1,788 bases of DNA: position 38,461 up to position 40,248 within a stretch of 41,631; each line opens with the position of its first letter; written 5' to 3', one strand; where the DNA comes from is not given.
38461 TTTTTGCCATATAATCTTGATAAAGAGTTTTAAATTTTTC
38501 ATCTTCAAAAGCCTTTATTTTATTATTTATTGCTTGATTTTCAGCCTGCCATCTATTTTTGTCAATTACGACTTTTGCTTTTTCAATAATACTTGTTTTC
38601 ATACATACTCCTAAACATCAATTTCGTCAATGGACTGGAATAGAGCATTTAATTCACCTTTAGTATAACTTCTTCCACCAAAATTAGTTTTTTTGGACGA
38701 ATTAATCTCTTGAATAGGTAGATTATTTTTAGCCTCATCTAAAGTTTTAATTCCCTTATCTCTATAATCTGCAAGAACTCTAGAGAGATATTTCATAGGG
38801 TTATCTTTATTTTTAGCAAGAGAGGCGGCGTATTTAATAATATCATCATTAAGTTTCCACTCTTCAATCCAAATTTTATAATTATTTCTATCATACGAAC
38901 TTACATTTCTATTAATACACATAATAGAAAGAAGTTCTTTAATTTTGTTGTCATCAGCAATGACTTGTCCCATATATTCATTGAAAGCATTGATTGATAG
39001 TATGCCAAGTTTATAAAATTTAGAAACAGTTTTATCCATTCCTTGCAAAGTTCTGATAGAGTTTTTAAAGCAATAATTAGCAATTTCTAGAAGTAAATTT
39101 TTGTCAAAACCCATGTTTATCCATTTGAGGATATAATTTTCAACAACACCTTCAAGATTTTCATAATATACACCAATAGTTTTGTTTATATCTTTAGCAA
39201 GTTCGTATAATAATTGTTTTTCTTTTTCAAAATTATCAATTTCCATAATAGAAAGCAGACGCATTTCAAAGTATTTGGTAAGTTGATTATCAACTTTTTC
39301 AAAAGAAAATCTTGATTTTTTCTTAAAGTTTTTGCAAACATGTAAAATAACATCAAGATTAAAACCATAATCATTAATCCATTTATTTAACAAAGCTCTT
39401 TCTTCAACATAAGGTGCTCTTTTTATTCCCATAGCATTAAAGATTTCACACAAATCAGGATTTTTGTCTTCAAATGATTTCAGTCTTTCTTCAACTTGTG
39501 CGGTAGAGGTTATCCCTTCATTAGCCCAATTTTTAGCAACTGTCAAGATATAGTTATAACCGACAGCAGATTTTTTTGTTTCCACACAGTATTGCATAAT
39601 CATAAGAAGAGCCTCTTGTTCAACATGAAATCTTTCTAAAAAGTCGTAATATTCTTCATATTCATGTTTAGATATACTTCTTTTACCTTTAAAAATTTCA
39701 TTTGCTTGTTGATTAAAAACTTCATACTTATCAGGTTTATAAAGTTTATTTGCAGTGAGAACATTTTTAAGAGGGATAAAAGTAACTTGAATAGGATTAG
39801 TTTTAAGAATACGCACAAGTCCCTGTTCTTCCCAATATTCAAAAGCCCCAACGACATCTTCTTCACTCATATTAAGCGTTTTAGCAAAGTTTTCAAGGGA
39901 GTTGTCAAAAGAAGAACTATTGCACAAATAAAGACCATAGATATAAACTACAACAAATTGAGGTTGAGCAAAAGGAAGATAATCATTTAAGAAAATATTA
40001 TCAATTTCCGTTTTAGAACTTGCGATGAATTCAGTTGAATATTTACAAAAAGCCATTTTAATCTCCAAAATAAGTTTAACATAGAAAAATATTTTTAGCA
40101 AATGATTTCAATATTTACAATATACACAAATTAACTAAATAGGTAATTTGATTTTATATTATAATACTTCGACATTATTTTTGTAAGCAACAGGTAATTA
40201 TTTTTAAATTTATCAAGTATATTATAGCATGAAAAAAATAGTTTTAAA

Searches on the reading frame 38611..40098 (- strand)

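Call 14: search_protein_families(library=pfam, proteins=[window:38611-40098:-], max_evalue=0.001)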
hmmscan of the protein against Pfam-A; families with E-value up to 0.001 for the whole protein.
window:38611-40098:- (495 aa): 1 family
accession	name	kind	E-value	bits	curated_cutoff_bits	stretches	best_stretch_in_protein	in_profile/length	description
PF07261.16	DnaB_2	-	3e-32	110.6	22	2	140-205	10-73/74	Replication initiation and membrane attachment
